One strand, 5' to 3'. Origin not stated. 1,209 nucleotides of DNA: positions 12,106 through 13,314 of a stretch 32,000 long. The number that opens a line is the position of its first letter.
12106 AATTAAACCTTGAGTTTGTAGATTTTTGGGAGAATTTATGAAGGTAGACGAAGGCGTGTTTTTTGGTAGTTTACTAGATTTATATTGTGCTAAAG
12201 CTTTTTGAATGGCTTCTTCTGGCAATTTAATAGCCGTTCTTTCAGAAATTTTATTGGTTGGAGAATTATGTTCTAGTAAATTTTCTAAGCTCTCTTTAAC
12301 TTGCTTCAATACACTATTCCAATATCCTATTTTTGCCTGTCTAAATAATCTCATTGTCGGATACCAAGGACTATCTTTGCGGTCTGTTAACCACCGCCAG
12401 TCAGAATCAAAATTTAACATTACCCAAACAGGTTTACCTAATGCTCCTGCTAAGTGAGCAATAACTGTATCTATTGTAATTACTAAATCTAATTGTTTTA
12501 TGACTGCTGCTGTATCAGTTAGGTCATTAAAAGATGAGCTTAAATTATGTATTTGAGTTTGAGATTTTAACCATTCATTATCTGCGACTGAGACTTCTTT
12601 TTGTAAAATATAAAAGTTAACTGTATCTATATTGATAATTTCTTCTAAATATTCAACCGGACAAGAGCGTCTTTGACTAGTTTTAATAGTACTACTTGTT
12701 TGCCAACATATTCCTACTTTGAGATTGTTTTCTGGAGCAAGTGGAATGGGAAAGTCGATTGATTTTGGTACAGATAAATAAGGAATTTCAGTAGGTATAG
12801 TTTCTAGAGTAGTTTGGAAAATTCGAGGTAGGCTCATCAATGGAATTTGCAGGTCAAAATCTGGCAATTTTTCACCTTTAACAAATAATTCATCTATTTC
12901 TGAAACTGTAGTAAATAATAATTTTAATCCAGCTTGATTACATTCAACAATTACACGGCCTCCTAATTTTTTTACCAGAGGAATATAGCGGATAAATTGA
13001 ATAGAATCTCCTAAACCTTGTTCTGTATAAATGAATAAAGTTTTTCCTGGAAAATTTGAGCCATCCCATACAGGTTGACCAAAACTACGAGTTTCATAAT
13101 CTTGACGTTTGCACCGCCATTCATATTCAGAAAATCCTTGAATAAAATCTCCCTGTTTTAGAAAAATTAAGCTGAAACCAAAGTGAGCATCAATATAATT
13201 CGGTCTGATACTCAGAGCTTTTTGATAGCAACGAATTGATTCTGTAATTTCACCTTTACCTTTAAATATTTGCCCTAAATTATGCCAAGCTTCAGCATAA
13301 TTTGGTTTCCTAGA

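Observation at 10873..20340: One polypeptide with six putative glycosyltransferase domains: 5 x (TPR + GT9-like) + GT4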

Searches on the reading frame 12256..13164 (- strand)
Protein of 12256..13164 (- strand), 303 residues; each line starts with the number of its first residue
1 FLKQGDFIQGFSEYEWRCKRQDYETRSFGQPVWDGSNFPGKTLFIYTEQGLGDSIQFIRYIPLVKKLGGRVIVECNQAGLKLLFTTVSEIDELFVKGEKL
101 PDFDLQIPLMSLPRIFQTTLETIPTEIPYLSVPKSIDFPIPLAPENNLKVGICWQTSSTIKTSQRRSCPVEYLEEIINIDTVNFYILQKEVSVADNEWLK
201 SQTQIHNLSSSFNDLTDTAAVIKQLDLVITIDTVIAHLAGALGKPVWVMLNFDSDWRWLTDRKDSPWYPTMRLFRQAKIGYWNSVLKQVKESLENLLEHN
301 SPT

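Call 8: search_protein_families(library=pfam, proteins=[window:12256-13164:-], max_evalue=1)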
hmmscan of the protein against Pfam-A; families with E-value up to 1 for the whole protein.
window:12256-13164:- (303 aa): 1 family
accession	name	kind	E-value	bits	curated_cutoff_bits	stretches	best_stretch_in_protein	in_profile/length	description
PF01075.23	Glyco_transf_9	-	3.9e-05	23.5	22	1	214-246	173-205/247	Glycosyltransferase family 9 (heptosyltransferase)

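Call 14: find_homologous_proteins(query=window:12256-13164:-, max_evalue=0.00001)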
Query window:12256-13164:- (303 aa): 7996 proteins with E <= 0.00001 among 8000 candidates; the best 120 are listed.
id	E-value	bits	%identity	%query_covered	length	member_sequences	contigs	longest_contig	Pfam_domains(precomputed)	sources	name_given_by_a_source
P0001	3.0e-164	564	83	98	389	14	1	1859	PF14559.13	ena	-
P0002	1.0e-157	543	86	92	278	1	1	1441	-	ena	-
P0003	5.9e-151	520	77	98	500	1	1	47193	PF25063.1,PF13431.13,PF23914.2,PF13414.13,PF13176.13,PF13428.13,PF13374.13,PF14559.13,PF24575.2,PF10516.16,PF17874.8,PF00515.35,PF12895.14,PF13424.13,PF21033.5,PF13432.13,PF13181.13,PF07719.24,PF13174.13,PF20308.5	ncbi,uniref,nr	ncbi:tetratricopeptide repeat protein [Okeania sp. KiyG1]|uniref:tetratricopeptide repeat protein n=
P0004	7.3e-151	520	76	98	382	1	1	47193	PF14559.13,PF13431.13,PF13414.13,PF00515.35,PF13424.13,PF13432.13,PF13428.13,PF13181.13,PF07719.24,PF13374.13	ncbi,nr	ncbi:hypothetical protein CYANOKiyG1_17390 [Okeania sp. KiyG1]|nr:hypothetical protein CYANOKiyG1_17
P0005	9.5e-151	520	77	97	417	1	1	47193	PF13431.13,PF23914.2,PF13414.13,PF13176.13,PF13428.13,PF13374.13,PF14559.13,PF24575.2,PF00515.35,PF12895.14,PF13424.13,PF21033.5,PF13432.13,PF13181.13,PF07719.24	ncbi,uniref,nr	ncbi:tetratricopeptide repeat protein [Okeania sp. KiyG1]|uniref:tetratricopeptide repeat protein n=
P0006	2.4e-150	518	77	98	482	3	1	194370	PF25063.1,PF13431.13,PF23914.2,PF13414.13,PF13176.13,PF13428.13,PF13374.13,PF14559.13,PF24575.2,PF10516.16,PF17874.8,PF00515.35,PF12895.14,PF13424.13,PF21033.5,PF13432.13,PF13181.13,PF07719.24,PF13174.13,PF20308.5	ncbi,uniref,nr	ncbi:tetratricopeptide repeat protein [Okeania sp. SIO1I7]|uniref:tetratricopeptide repeat protein n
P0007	7.5e-150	517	78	98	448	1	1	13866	PF25063.1,PF13431.13,PF23914.2,PF13414.13,PF13176.13,PF13428.13,PF14559.13,PF24575.2,PF00515.35,PF12895.14,PF13424.13,PF21033.5,PF13432.13,PF13181.13,PF07719.24,PF13174.13,PF20308.5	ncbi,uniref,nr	ncbi:MAG: tetratricopeptide repeat protein [Okeania sp. SIO3I5]|uniref:tetratricopeptide repeat prot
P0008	8.3e-150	517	77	98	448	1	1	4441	PF25063.1,PF13431.13,PF23914.2,PF13414.13,PF13176.13,PF13428.13,PF13374.13,PF14559.13,PF24575.2,PF00515.35,PF12895.14,PF13424.13,PF21033.5,PF13432.13,PF13181.13,PF07719.24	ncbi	ncbi:MAG: tetratricopeptide repeat protein [Trichodesmium sp.]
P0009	3.0e-126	439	76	84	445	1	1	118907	PF25063.1,PF13431.13,PF23914.2,PF25060.1,PF25062.2,PF13414.13,PF13176.13,PF13428.13,PF25064.2,PF13374.13,PF14559.13,PF24575.2,PF13371.13,PF17874.8,PF00515.35,PF12895.14,PF13424.13,PF21033.5,PF13432.13,PF13181.13,PF07719.24,PF10373.16,PF20308.5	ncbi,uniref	ncbi:MAG: tetratricopeptide repeat protein, partial [Okeania sp. SIO2C9]|uniref:tetratricopeptide re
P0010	6.2e-104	366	84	65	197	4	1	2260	-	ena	-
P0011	1.1e-102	362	85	63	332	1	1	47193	PF13431.13,PF23914.2,PF13414.13,PF13176.13,PF13428.13,PF13374.13,PF14559.13,PF24575.2,PF13371.13,PF00515.35,PF13424.13,PF21033.5,PF13181.13,PF01239.29,PF07719.24,PF13174.13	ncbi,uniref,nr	ncbi:tetratricopeptide repeat protein [Okeania sp. KiyG1]|uniref:tetratricopeptide repeat protein n=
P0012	1.9e-101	358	84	63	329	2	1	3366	PF13431.13,PF23914.2,PF13414.13,PF13176.13,PF13428.13,PF25064.2,PF14559.13,PF13371.13,PF00515.35,PF13424.13,PF13432.13,PF13181.13,PF07719.24,PF13174.13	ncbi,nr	ncbi:MAG: tetratricopeptide repeat protein, partial [Okeania sp. SIO3C4]|nr:tetratricopeptide repeat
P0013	1.2e-100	355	42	98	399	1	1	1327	PF01075.24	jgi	jgi:hypothetical protein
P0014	3.8e-95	337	41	98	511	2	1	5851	PF00515.35,PF13424.13,PF01075.24,PF07719.24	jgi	jgi:tetratricopeptide (TPR) repeat protein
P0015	2.9e-94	334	50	97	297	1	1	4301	PF01075.24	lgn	-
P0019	4.6e-91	324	-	-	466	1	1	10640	PF13431.13,PF23914.2,PF13414.13,PF13176.13,PF13428.13,PF14559.13,PF24575.2,PF13371.13,PF00515.35,PF13424.13,PF21033.5,PF13432.13,PF13181.13,PF01075.24,PF07719.24,PF13174.13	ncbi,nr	ncbi:MAG: tetratricopeptide repeat protein, partial [Microcoleus sp. PH2017_06_SFM_O_A]|nr:tetratric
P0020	8.8e-91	323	51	98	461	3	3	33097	PF25063.1,PF13431.13,PF23914.2,PF13414.13,PF13176.13,PF13428.13,PF13374.13,PF14559.13,PF24575.2,PF13371.13,PF00515.35,PF13424.13,PF13432.13,PF13181.13,PF01075.24,PF07719.24,PF13174.13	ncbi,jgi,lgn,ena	-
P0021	3.7e-90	321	51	99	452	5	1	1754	PF13431.13,PF23914.2,PF13414.13,PF13176.13,PF13428.13,PF13374.13,PF07721.21,PF14559.13,PF24575.2,PF13371.13,PF00515.35,PF13424.13,PF21033.5,PF13432.13,PF13181.13,PF01075.24,PF07719.24,PF13174.13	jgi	-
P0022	1.0e-89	319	48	97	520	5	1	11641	PF25063.1,PF13431.13,PF23914.2,PF13414.13,PF13176.13,PF13428.13,PF25064.2,PF13374.13,PF07721.21,PF14559.13,PF24575.2,PF13371.13,PF00515.35,PF12895.14,PF13424.13,PF13432.13,PF13181.13,PF01075.24,PF07719.24,PF13174.13,PF10373.16,PF20308.5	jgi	jgi:tetratricopeptide (TPR) repeat protein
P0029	7.4e-88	313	48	99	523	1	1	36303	PF13431.13,PF23914.2,PF25062.2,PF13414.13,PF13176.13,PF13428.13,PF25064.2,PF13374.13,PF07721.21,PF14559.13,PF24575.2,PF13371.13,PF00515.35,PF12895.14,PF13424.13,PF21033.5,PF13432.13,PF13429.13,PF13181.13,PF01075.24,PF07719.24,PF13174.13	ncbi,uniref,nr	ncbi:tetratricopeptide repeat protein [Phormidium sp. FACHB-592]|uniref:Tetratricopeptide repeat pro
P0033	3.2e-87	311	48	97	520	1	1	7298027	PF25063.1,PF13431.13,PF23914.2,PF13414.13,PF13176.13,PF13428.13,PF25064.2,PF13374.13,PF07721.21,PF14559.13,PF24575.2,PF13371.13,PF00515.35,PF12895.14,PF13424.13,PF13432.13,PF13181.13,PF01075.24,PF07719.24,PF20308.5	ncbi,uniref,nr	ncbi:tetratricopeptide repeat protein [Kovacikia minuta CCNUW1]|uniref:tetratricopeptide repeat prot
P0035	5.8e-87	310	50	96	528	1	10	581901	PF13431.13,PF23914.2,PF13414.13,PF13176.13,PF13428.13,PF13374.13,PF14559.13,PF24575.2,PF13371.13,PF00515.35,PF12895.14,PF13424.13,PF21033.5,PF13432.13,PF13181.13,PF01075.24,PF07719.24,PF13174.13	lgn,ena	-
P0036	9.6e-87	309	49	98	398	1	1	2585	PF14559.13,PF13431.13,PF13414.13,PF00515.35,PF13424.13,PF13176.13,PF13432.13,PF13181.13,PF01075.24,PF07719.24,PF13374.13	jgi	jgi:hypothetical protein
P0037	1.1e-86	309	47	99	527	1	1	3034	PF25063.1,PF13431.13,PF23914.2,PF13414.13,PF13176.13,PF13428.13,PF25064.2,PF13374.13,PF07721.21,PF14559.13,PF24575.2,PF13371.13,PF17874.8,PF00515.35,PF12895.14,PF13424.13,PF13432.13,PF13429.13,PF13181.13,PF01075.24,PF07719.24,PF13174.13,PF20308.5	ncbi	ncbi:MAG: tetratricopeptide repeat protein [Kovacikia sp.]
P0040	3.4e-86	308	46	98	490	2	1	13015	PF13431.13,PF23914.2,PF13414.13,PF13176.13,PF13428.13,PF25064.2,PF13374.13,PF07721.21,PF14559.13,PF24575.2,PF13371.13,PF00515.35,PF12895.14,PF13424.13,PF13432.13,PF13429.13,PF13181.13,PF01075.24,PF07719.24,PF13174.13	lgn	-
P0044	1.6e-85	305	46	98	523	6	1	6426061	PF25063.1,PF13431.13,PF23914.2,PF13414.13,PF13176.13,PF13428.13,PF25064.2,PF13374.13,PF07721.21,PF14559.13,PF24575.2,PF13371.13,PF17874.8,PF00515.35,PF12895.14,PF13424.13,PF21033.5,PF13432.13,PF13429.13,PF13181.13,PF01075.24,PF07719.24,PF20308.5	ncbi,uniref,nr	ncbi:tetratricopeptide repeat protein [Leptothermofonsia sichuanensis E412]|uniref:tetratricopeptide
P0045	1.8e-85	305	47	98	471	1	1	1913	PF13431.13,PF23914.2,PF13414.13,PF13176.13,PF13428.13,PF13374.13,PF07721.21,PF14559.13,PF24575.2,PF13371.13,PF17874.8,PF00515.35,PF12895.14,PF13424.13,PF21033.5,PF13432.13,PF13429.13,PF13181.13,PF01075.24,PF07719.24,PF13174.13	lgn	-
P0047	3.2e-85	304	52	95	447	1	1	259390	PF13431.13,PF13414.13,PF13176.13,PF13428.13,PF13374.13,PF14559.13,PF24575.2,PF13371.13,PF00515.35,PF13424.13,PF13432.13,PF13181.13,PF01075.24,PF07719.24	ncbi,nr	ncbi:MAG: tetratricopeptide repeat protein [Hormoscilla sp. GUM202]|nr:tetratricopeptide repeat prot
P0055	2.6e-84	301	45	97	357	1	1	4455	PF13431.13,PF13414.13,PF00515.35,PF13181.13,PF01075.24,PF07719.24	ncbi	-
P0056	3.2e-84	301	47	97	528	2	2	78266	PF13414.13,PF13374.13,PF07721.21,PF24575.2,PF00515.35,PF13424.13,PF13429.13,PF01075.24,PF14561.13,PF07719.24,PF13174.13,PF25063.1,PF13431.13,PF23914.2,PF25062.2,PF13176.13,PF13428.13,PF25064.2,PF14559.13,PF13371.13,PF12895.14,PF21033.5,PF13432.13,PF13181.13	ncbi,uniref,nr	ncbi:tetratricopeptide repeat protein [Stenomitos frigidus]|uniref:tetratricopeptide repeat protein 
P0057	3.7e-84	301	47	97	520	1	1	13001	PF03704.24,PF25060.1,PF13414.13,PF23558.2,PF01535.27,PF12569.15,PF13374.13,PF24575.2,PF00515.35,PF13424.13,PF13429.13,PF01075.24,PF07719.24,PF13174.13,PF20308.5,PF25063.1,PF14853.13,PF13431.13,PF23914.2,PF13176.13,PF13428.13,PF25064.2,PF14559.13,PF13371.13,PF17874.8,PF12895.14,PF21033.5,PF13432.13,P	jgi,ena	-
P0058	5.4e-84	300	46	99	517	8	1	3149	PF03704.24,PF13431.13,PF23914.2,PF13414.13,PF13176.13,PF13428.13,PF13374.13,PF07721.21,PF14559.13,PF24575.2,PF13371.13,PF00515.35,PF12895.14,PF13424.13,PF13432.13,PF13181.13,PF01075.24,PF07719.24,PF13174.13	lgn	-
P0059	6.1e-84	300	44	99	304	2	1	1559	PF01075.24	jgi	jgi:hypothetical protein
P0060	6.8e-84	300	45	100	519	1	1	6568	PF13431.13,PF23914.2,PF13414.13,PF13176.13,PF13428.13,PF13374.13,PF14559.13,PF13371.13,PF00515.35,PF13424.13,PF13432.13,PF13181.13,PF01075.24,PF07719.24,PF13174.13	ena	-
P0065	1.3e-83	299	46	97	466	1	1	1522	PF13431.13,PF23914.2,PF13414.13,PF13176.13,PF13428.13,PF13374.13,PF14559.13,PF24575.2,PF13371.13,PF00515.35,PF12895.14,PF13424.13,PF13432.13,PF13181.13,PF01075.24,PF07719.24,PF13174.13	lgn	-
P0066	1.6e-83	299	47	100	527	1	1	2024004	PF03704.24,PF13431.13,PF23914.2,PF13414.13,PF13176.13,PF13428.13,PF13374.13,PF14559.13,PF13371.13,PF00515.35,PF13424.13,PF13432.13,PF13181.13,PF01075.24,PF07719.24,PF13174.13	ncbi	-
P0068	2.1e-83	298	46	97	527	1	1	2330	PF13431.13,PF23914.2,PF25062.2,PF13414.13,PF13176.13,PF13428.13,PF25064.2,PF13374.13,PF07721.21,PF14559.13,PF24575.2,PF13371.13,PF11846.15,PF00515.35,PF12895.14,PF13424.13,PF21033.5,PF13432.13,PF13429.13,PF13181.13,PF01075.24,PF07719.24,PF13174.13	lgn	-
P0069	2.4e-83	298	-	-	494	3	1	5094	PF14559.13,PF13432.13,PF13428.13,PF01075.24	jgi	jgi:hypothetical protein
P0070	2.6e-83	298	48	97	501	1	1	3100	PF13431.13,PF13414.13,PF21545.4,PF13176.13,PF13428.13,PF13374.13,PF07721.21,PF14559.13,PF24575.2,PF13371.13,PF00515.35,PF13424.13,PF13432.13,PF13181.13,PF01075.24,PF07719.24,PF13174.13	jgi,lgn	jgi:tetratricopeptide (TPR) repeat protein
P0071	3.2e-83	298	49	97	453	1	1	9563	PF13431.13,PF23914.2,PF13414.13,PF13176.13,PF13428.13,PF25064.2,PF13374.13,PF07721.21,PF14559.13,PF24575.2,PF13371.13,PF00515.35,PF12895.14,PF13424.13,PF21033.5,PF13432.13,PF13181.13,PF01075.24,PF07719.24,PF13174.13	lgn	-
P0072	3.2e-83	298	47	97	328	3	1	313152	PF01075.24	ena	-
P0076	4.3e-83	297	47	97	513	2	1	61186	PF13431.13,PF23914.2,PF13414.13,PF13176.13,PF13428.13,PF25064.2,PF13374.13,PF14559.13,PF24575.2,PF13371.13,PF00515.35,PF12895.14,PF13424.13,PF21033.5,PF13432.13,PF13429.13,PF13181.13,PF01075.24,PF07719.24,PF13174.13,PF20308.5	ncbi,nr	ncbi:MAG: glycosyltransferase family protein [Oscillatoriales cyanobacterium C42_A2020_001]|nr:glyco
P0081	1.1e-82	296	45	98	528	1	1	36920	PF25063.1,PF13431.13,PF23914.2,PF25062.2,PF13414.13,PF13176.13,PF13428.13,PF25064.2,PF13374.13,PF07721.21,PF14559.13,PF24575.2,PF13371.13,PF00515.35,PF12895.14,PF13424.13,PF21033.5,PF13432.13,PF13429.13,PF13181.13,PF01075.24,PF07719.24,PF13174.13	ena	-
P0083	1.7e-82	295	47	100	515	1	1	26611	PF03704.24,PF13431.13,PF23914.2,PF13414.13,PF13176.13,PF13428.13,PF13374.13,PF14559.13,PF13371.13,PF00515.35,PF13424.13,PF13432.13,PF13181.13,PF01075.24,PF07719.24,PF13174.13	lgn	-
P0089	5.8e-82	294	49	97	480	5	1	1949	PF25063.1,PF13431.13,PF23914.2,PF25062.2,PF13414.13,PF21545.4,PF13176.13,PF13428.13,PF25064.2,PF13374.13,PF07721.21,PF14559.13,PF24575.2,PF13371.13,PF00515.35,PF12895.14,PF13424.13,PF21033.5,PF13432.13,PF13181.13,PF01075.24,PF07719.24,PF13174.13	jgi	jgi:Flp pilus assembly protein TadD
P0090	5.8e-82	294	46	98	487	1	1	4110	PF25063.1,PF13431.13,PF23914.2,PF13414.13,PF13176.13,PF13428.13,PF04733.21,PF25064.2,PF13374.13,PF07721.21,PF14559.13,PF24575.2,PF13371.13,PF17874.8,PF00515.35,PF12895.14,PF13424.13,PF21033.5,PF13432.13,PF13181.13,PF01075.24,PF07719.24,PF13174.13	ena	-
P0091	7.7e-82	293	48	98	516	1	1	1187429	PF13431.13,PF23914.2,PF25062.2,PF13414.13,PF13176.13,PF13428.13,PF25064.2,PF13374.13,PF14559.13,PF24575.2,PF13371.13,PF00515.35,PF12895.14,PF13424.13,PF13432.13,PF13181.13,PF01075.24,PF07719.24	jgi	jgi:tetratricopeptide (TPR) repeat protein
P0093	9.7e-82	293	47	98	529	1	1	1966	PF13431.13,PF23914.2,PF13414.13,PF13176.13,PF13428.13,PF13374.13,PF14559.13,PF24575.2,PF00515.35,PF13424.13,PF13432.13,PF13181.13,PF01075.24,PF07719.24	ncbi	ncbi:MAG TPA: tetratricopeptide repeat protein, partial [Candidatus Obscuribacterales bacterium]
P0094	1.1e-81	293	45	99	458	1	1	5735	PF03704.24,PF13431.13,PF23914.2,PF13414.13,PF21545.4,PF13176.13,PF13428.13,PF13374.13,PF14559.13,PF24575.2,PF13371.13,PF00515.35,PF12895.14,PF13424.13,PF13432.13,PF13181.13,PF01075.24,PF07719.24,PF13174.13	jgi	-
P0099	1.3e-81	293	47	97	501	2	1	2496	PF13431.13,PF23914.2,PF13414.13,PF13176.13,PF13428.13,PF13374.13,PF07721.21,PF14559.13,PF24575.2,PF13371.13,PF00515.35,PF12895.14,PF13424.13,PF13432.13,PF13181.13,PF01075.24,PF07719.24,PF13174.13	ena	-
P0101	1.7e-81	292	48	98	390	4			PF13431.13,PF13414.13,PF13176.13,PF13428.13,PF13374.13,PF07721.21,PF14559.13,PF00515.35,PF13424.13,PF13432.13,PF13181.13,PF01075.24,PF07719.24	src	-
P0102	1.9e-81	292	47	97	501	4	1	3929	PF13431.13,PF23914.2,PF13414.13,PF13176.13,PF13428.13,PF13374.13,PF07721.21,PF14559.13,PF24575.2,PF13371.13,PF00515.35,PF12895.14,PF13424.13,PF13432.13,PF13181.13,PF01075.24,PF07719.24,PF13174.13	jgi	jgi:Tfp pilus assembly protein PilF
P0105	2.8e-81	291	46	97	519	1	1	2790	PF25063.1,PF13431.13,PF23914.2,PF13414.13,PF13176.13,PF13428.13,PF25064.2,PF13374.13,PF07721.21,PF14559.13,PF24575.2,PF13371.13,PF00515.35,PF12895.14,PF13424.13,PF21033.5,PF13432.13,PF13429.13,PF13181.13,PF01075.24,PF07719.24,PF13174.13,PF20308.5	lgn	-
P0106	2.9e-81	291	45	97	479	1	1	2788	PF13431.13,PF13414.13,PF13176.13,PF13428.13,PF13374.13,PF14559.13,PF13371.13,PF00515.35,PF13424.13,PF13432.13,PF13429.13,PF13181.13,PF01075.24,PF07719.24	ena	-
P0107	2.9e-81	291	46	99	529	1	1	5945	PF13431.13,PF23914.2,PF25062.2,PF13414.13,PF13176.13,PF13428.13,PF25064.2,PF13374.13,PF07721.21,PF14559.13,PF24575.2,PF13371.13,PF17874.8,PF00515.35,PF12895.14,PF13424.13,PF21033.5,PF13432.13,PF13181.13,PF01075.24,PF07719.24,PF13174.13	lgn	-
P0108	3.0e-81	291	46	97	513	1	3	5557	PF03704.24,PF13431.13,PF23914.2,PF13414.13,PF13176.13,PF13428.13,PF13374.13,PF07721.21,PF14559.13,PF13371.13,PF00515.35,PF13424.13,PF13432.13,PF13181.13,PF01075.24,PF07719.24,PF13174.13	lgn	-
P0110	3.9e-81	291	48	98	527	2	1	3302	PF03704.24,PF09976.16,PF13414.13,PF12569.15,PF13374.13,PF07721.21,PF24575.2,PF00515.35,PF13424.13,PF01075.24,PF07719.24,PF13174.13,PF20308.5,PF25063.1,PF13431.13,PF23914.2,PF25062.2,PF13176.13,PF13428.13,PF25064.2,PF14559.13,PF13371.13,PF17874.8,PF12895.14,PF21033.5,PF13432.13,PF13181.13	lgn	-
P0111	4.3e-81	291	47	98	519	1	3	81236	PF03704.24,PF13431.13,PF13414.13,PF13176.13,PF13428.13,PF13374.13,PF14559.13,PF13371.13,PF00515.35,PF13424.13,PF13432.13,PF13181.13,PF01075.24,PF07719.24,PF13174.13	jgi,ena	-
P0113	7.3e-81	290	46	97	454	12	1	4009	PF13431.13,PF23914.2,PF13414.13,PF13176.13,PF13428.13,PF13374.13,PF14559.13,PF13371.13,PF00515.35,PF12895.14,PF13424.13,PF13432.13,PF13181.13,PF01075.24,PF07719.24,PF13174.13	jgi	jgi:Flp pilus assembly protein TadD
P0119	1.4e-80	289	45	97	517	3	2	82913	PF13431.13,PF13414.13,PF13176.13,PF13428.13,PF13374.13,PF14559.13,PF13371.13,PF00515.35,PF13424.13,PF13432.13,PF13181.13,PF01075.24,PF07719.24,PF13174.13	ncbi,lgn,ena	-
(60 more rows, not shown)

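Call 17: search_solved_structures(query=A2, max_evalue=10, show_alignments=3)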
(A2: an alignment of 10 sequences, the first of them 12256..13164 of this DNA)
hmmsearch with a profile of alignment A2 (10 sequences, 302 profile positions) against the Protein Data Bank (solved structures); distinct sequences matched with E-value up to 10: 1.
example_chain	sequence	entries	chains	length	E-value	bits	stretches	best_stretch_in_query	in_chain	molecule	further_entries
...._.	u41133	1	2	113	0.91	12.1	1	113-196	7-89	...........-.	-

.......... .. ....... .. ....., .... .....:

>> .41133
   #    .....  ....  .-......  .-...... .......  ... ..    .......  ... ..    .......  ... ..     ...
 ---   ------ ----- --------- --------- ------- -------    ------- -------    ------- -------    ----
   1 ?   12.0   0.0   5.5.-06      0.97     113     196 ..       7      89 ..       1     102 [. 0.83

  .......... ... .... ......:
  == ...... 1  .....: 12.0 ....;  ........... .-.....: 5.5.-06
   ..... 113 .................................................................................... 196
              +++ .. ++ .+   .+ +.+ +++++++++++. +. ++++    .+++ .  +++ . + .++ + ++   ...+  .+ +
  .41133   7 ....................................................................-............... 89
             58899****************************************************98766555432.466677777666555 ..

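Call 24: search_protein_representatives(alignment_id=A2)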
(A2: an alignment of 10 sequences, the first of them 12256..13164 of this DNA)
Query: 10 sequences, 302 profile positions. Proteins with E-value up to 0.001 (for the whole library): 46501; up to 1e-10: 40447; up to 1e-30: 27553. The best 150 are listed.
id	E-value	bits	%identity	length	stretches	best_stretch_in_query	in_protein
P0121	0.0e+00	2114.9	-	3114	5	1-297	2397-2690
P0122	0.0e+00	1828.2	-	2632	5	1-291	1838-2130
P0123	0.0e+00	1693.0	-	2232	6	1-295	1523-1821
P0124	0.0e+00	1687.5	-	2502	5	2-296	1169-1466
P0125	0.0e+00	1609.1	-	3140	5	2-297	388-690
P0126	0.0e+00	1468.3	-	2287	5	1-300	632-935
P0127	0.0e+00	1457.7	-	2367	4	1-299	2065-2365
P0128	0.0e+00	1397.1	-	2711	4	2-299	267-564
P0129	0.0e+00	1310.1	-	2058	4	1-298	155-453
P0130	0.0e+00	1305.9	-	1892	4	3-298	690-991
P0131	0.0e+00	1285.8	-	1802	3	1-295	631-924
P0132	0.0e+00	1274.4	-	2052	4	2-297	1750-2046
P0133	0.0e+00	1265.3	-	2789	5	2-296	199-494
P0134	0.0e+00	1251.7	-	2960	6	1-296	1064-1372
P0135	0.0e+00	1244.7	-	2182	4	1-296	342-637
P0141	0.0e+00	1198.7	-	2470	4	1-299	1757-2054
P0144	0.0e+00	1160.8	-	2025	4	1-298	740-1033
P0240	8.7e-244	823.3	-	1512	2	1-298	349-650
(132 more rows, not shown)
